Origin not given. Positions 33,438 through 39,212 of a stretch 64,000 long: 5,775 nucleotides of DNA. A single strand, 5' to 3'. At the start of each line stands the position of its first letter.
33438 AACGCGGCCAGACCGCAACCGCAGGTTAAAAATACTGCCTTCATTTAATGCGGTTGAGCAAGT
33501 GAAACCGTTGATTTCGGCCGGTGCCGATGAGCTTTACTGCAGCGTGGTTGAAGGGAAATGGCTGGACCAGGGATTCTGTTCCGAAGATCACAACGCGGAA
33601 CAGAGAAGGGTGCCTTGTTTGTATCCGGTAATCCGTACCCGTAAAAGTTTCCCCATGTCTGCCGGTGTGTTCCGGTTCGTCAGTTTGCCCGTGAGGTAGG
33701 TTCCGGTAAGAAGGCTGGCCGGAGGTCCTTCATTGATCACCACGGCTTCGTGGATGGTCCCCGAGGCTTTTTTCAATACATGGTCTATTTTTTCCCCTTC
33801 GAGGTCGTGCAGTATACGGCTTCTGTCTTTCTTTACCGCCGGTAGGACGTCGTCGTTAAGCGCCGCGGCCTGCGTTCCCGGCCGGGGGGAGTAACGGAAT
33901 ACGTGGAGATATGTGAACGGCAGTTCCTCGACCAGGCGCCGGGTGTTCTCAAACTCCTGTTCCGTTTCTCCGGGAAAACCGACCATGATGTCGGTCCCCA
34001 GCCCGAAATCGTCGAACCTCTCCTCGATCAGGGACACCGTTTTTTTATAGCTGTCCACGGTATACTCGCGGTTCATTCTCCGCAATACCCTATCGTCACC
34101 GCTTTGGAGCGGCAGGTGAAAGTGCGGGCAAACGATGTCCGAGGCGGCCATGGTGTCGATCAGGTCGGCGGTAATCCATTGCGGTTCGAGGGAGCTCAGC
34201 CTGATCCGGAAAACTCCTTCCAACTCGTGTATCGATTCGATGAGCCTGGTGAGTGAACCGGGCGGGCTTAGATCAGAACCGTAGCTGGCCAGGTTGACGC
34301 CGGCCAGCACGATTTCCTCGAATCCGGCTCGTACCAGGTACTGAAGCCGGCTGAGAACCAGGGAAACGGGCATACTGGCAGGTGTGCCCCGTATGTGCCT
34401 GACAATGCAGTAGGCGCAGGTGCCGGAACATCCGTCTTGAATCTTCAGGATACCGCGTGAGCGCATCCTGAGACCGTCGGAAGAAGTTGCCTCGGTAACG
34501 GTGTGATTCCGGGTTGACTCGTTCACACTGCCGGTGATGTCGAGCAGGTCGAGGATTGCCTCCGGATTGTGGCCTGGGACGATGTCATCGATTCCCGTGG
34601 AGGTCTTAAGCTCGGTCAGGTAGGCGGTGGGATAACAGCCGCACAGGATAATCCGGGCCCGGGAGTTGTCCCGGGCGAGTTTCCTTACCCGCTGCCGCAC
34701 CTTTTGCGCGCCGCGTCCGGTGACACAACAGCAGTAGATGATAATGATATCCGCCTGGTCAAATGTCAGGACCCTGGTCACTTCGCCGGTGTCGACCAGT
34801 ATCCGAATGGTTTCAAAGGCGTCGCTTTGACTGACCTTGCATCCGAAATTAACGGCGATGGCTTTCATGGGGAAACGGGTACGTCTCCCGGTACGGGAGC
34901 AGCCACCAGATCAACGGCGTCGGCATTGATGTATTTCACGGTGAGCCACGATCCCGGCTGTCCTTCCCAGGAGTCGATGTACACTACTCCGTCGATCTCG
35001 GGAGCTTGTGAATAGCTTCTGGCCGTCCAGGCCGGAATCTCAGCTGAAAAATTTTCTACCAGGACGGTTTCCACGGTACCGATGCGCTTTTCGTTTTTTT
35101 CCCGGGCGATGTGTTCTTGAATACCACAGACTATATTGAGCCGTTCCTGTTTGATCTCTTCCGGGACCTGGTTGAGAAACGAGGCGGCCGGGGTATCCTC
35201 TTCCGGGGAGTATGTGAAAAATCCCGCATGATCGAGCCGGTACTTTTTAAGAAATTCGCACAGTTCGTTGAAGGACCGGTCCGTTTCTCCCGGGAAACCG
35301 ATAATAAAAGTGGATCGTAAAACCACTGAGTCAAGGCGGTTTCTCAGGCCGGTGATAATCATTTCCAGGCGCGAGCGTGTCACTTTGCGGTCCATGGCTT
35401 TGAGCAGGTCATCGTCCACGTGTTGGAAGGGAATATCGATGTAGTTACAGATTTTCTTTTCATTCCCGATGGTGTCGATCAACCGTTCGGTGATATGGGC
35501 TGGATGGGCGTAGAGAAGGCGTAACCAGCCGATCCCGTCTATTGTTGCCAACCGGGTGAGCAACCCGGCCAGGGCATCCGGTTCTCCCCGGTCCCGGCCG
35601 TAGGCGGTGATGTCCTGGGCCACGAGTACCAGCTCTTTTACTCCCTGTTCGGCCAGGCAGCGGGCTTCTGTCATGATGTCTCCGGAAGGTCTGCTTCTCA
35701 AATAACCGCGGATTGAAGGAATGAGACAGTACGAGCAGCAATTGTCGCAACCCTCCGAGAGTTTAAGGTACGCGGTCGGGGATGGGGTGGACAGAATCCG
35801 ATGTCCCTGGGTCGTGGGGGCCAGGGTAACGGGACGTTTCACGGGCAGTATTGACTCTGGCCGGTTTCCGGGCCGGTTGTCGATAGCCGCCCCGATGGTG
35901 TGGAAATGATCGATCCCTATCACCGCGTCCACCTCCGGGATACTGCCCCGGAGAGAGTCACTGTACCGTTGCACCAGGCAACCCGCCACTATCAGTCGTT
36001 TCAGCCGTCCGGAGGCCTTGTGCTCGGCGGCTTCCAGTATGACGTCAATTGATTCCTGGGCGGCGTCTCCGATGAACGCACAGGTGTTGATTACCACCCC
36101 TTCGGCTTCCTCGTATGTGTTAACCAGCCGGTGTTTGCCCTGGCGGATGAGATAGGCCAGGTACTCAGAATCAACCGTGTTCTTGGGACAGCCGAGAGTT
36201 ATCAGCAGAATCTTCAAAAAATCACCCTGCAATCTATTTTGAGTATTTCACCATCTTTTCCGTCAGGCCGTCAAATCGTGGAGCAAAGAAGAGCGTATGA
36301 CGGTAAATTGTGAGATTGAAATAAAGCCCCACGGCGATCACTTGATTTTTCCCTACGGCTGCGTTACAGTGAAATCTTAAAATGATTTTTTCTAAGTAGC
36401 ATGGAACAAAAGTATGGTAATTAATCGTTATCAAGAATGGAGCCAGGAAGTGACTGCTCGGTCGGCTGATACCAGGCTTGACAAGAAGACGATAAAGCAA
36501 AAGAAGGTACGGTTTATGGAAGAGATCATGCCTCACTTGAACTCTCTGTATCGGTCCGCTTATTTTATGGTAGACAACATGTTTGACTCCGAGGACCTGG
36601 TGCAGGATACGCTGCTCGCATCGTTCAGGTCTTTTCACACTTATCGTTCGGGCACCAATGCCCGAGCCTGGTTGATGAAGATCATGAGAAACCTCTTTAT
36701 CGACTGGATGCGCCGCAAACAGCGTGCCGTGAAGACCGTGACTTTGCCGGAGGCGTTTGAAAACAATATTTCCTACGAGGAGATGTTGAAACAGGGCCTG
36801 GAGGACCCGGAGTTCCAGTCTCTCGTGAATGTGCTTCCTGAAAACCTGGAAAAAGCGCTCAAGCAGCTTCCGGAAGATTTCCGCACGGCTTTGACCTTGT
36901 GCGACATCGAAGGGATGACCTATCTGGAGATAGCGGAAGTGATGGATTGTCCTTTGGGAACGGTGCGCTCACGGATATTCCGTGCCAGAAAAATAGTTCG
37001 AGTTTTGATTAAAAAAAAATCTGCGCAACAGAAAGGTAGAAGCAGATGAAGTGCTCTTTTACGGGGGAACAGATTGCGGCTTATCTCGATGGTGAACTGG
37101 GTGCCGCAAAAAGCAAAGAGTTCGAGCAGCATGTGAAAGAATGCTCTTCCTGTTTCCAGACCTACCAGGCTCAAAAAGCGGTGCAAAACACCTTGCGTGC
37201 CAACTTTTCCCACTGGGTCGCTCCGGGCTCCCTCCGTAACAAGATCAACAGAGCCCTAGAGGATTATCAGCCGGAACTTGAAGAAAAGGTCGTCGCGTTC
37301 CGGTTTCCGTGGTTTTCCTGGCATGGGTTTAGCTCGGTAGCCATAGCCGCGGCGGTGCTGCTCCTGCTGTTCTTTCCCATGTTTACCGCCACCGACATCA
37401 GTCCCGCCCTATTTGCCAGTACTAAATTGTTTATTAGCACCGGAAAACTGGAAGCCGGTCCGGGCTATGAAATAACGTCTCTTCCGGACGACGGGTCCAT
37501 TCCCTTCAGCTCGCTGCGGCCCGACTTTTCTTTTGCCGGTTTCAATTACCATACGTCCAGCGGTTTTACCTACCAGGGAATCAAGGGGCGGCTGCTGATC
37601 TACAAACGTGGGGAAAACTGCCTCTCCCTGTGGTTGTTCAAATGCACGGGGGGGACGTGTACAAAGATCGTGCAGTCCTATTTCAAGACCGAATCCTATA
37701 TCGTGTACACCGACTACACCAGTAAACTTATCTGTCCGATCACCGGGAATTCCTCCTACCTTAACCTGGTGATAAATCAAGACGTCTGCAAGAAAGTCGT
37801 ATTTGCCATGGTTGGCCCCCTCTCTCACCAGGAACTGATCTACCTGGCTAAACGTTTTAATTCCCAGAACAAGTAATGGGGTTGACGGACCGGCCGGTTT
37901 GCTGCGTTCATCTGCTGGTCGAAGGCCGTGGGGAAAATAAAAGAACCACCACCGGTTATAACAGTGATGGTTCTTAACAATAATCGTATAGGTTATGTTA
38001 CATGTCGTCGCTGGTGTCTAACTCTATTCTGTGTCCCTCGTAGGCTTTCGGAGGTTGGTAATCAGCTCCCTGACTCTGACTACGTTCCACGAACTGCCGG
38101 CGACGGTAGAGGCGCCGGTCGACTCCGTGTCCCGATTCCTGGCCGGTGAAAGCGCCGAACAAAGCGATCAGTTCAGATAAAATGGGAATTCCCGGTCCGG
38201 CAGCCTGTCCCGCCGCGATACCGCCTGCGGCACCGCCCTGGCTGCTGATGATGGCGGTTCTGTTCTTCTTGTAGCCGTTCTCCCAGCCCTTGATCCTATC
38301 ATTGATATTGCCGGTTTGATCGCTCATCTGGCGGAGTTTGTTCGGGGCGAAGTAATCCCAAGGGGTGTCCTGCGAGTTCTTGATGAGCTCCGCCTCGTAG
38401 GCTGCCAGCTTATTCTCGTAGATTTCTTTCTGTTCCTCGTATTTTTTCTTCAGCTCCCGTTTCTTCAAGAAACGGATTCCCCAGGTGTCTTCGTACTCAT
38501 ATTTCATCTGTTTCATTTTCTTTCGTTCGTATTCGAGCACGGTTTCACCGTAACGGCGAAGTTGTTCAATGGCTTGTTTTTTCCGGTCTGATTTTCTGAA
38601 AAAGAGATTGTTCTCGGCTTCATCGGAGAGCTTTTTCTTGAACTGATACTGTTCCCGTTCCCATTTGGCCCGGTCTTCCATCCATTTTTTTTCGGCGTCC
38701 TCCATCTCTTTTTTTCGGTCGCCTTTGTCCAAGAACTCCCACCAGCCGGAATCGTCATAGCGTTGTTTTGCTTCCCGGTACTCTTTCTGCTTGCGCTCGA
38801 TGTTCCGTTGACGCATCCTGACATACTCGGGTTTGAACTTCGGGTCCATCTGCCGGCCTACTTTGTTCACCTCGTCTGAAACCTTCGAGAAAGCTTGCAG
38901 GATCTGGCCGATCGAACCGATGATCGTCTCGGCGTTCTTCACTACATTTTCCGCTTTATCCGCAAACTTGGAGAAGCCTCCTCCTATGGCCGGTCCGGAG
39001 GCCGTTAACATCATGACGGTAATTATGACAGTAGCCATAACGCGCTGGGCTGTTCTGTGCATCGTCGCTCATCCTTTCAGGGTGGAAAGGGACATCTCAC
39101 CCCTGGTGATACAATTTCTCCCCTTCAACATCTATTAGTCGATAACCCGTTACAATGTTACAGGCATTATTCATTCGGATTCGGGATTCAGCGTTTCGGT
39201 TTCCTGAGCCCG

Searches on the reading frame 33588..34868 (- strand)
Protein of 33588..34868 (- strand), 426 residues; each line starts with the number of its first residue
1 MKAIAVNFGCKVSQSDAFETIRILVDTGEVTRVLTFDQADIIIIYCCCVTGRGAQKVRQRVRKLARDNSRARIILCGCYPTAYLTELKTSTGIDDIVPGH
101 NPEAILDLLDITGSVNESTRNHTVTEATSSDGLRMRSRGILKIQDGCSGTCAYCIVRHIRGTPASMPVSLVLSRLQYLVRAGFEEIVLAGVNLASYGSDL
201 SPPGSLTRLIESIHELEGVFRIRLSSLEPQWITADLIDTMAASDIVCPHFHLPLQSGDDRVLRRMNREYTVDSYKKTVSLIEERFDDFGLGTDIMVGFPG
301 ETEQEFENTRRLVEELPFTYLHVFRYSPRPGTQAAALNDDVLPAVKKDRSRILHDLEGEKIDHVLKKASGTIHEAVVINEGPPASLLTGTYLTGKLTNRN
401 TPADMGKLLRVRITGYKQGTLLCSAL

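Call 19: search_protein_families(library=pfam, proteins=[window:33588-34868:-], max_evalue=0.001)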
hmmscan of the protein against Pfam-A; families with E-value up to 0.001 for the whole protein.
window:33588-34868:- (426 aa): 2 families
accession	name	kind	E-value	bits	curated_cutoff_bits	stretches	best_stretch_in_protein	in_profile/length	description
PF04055.27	Radical_SAM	-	2.3e-23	83.6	29.5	1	142-312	2-165/166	Radical SAM superfamily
PF00919.26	UPF0004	-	1.7e-14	54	27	1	4-97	3-96/98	Uncharacterized protein family UPF0004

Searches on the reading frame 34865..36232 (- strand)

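Call 19: search_protein_families(library=pfam, proteins=[window:34865-36232:-], max_evalue=0.001)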
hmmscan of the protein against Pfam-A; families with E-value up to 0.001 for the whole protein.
window:34865-36232:- (455 aa): 3 families
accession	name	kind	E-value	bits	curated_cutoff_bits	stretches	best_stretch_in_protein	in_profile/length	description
PF00919.26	UPF0004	-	3.2e-23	82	27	1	7-106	1-98/98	Uncharacterized protein family UPF0004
PF04055.27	Radical_SAM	-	1.3e-17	64.9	29.5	1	158-328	3-166/166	Radical SAM superfamily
PF18693.7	TRAM_2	-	2.5e-13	50.5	27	1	384-447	1-63/63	TRAM domain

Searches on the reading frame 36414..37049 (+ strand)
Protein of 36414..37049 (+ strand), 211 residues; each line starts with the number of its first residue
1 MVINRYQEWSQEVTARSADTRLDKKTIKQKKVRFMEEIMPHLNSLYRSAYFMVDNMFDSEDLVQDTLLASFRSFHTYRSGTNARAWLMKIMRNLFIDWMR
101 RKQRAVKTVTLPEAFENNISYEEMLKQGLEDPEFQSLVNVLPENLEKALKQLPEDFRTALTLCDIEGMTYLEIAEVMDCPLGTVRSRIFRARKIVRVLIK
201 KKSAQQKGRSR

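Call 19: search_protein_families(library=pfam, proteins=[window:36414-37049:+], max_evalue=0.001)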
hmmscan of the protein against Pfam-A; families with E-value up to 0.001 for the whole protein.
window:36414-37049:+ (211 aa): 6 families
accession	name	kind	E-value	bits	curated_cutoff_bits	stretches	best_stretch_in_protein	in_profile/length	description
PF08281.18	Sigma70_r4_2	-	4.7e-19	68.2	25.7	1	144-193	3-52/54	Sigma-70, region 4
PF04542.20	Sigma70_r2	-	2.3e-15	56.6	24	1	40-104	4-70/71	Sigma-70 region 2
PF04545.22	Sigma70_r4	-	5.7e-12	45.4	24.1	1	148-194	1-47/50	Sigma-70, region 4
PF22029.2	PhyR_sigma2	-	0.00014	22.2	27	1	38-91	1-54/55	Sigma2 domain of PhyR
PF08354.15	Fas1-AflB-like_hel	-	0.00062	19.2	25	1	34-169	162-292/353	Fatty acid synthase subunit beta/Fas1-like, helical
PF07638.17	Sigma70_ECF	-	0.00098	19.5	21.1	0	74-194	66-178/185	ECF sigma factor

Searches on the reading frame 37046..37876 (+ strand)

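Call 19: search_protein_families(library=pfam, proteins=[window:37046-37876:+], max_evalue=0.001)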
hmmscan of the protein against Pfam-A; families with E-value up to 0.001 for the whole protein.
window:37046-37876:+ (276 aa): 1 family
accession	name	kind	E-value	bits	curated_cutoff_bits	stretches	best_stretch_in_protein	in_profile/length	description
PF13490.11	zf-HC2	-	1.3e-07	32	22.2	1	8-36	6-34/35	Putative zinc-finger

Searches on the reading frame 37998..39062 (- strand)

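Call 19: search_protein_families(library=pfam, proteins=[window:37998-39062:-], max_evalue=0.001)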
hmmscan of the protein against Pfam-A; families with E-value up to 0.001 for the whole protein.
window:37998-39062:- (354 aa): 0 families

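Call 73: search_protein_families(library=pfam, proteins=[window:37998-39062:-], max_evalue=0.01)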
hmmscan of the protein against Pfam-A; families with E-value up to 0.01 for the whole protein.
window:37998-39062:- (354 aa): 1 family
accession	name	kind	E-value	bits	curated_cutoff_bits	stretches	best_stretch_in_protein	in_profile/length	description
PF01343.23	Peptidase_S49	-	0.0014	19.1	24.9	1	34-148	25-136/154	Peptidase family S49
